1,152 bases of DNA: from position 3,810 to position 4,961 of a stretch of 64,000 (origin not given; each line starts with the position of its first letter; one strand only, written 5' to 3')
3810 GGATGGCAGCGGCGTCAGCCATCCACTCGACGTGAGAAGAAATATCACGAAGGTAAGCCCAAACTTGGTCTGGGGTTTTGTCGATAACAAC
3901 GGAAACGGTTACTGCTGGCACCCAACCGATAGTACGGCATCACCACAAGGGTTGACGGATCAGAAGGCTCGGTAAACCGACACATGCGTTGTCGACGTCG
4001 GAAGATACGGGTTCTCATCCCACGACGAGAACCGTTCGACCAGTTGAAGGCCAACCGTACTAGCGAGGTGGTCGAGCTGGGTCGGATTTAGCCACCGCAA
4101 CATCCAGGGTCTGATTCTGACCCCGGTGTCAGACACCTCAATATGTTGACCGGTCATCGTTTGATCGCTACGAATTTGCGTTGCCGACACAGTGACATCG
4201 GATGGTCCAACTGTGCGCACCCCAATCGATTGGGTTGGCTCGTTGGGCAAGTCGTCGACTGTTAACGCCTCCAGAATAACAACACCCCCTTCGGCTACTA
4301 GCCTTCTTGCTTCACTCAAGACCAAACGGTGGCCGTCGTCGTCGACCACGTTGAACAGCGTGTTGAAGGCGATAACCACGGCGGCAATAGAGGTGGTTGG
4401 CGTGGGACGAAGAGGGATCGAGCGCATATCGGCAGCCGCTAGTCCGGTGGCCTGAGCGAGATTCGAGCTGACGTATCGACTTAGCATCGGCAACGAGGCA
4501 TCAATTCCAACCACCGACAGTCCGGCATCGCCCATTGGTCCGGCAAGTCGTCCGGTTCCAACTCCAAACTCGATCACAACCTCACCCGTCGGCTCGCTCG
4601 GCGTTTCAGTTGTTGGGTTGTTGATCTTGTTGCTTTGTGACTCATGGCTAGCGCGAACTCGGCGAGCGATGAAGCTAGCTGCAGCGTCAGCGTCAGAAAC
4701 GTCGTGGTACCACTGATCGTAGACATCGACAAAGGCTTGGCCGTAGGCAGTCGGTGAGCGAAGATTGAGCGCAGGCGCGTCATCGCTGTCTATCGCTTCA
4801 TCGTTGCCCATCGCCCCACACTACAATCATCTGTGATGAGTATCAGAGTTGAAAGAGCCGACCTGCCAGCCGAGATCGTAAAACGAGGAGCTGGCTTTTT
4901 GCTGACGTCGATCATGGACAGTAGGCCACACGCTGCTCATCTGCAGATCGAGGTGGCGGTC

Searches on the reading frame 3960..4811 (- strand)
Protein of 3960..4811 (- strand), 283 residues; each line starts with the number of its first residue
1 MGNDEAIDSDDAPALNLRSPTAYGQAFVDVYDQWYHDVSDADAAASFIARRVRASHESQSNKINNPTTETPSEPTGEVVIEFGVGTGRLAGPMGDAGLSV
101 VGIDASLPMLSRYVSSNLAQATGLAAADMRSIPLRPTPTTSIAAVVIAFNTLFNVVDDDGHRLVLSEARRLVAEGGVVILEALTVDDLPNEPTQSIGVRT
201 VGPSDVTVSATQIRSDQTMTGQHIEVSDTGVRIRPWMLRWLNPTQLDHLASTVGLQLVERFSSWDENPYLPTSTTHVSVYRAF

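Call 120: search_protein_families(library=pfam, proteins=[window:3960-4811:-], max_evalue=0.001)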
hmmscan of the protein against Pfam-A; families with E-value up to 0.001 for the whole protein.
window:3960-4811:- (283 aa): 4 families
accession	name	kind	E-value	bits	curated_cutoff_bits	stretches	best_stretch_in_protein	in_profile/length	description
PF13649.12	Methyltransf_25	-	7.9e-09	36.5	27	1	79-176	1-97/97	Methyltransferase domain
PF13489.12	Methyltransf_23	-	5.8e-08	33.1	27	1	72-259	19-163/164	Methyltransferase domain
PF08241.18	Methyltransf_11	-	1.6e-07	32.3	21.2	1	81-180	2-95/95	Methyltransferase domain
PF08242.18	Methyltransf_12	-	2.6e-05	25.3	30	1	80-178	1-98/98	Methyltransferase domain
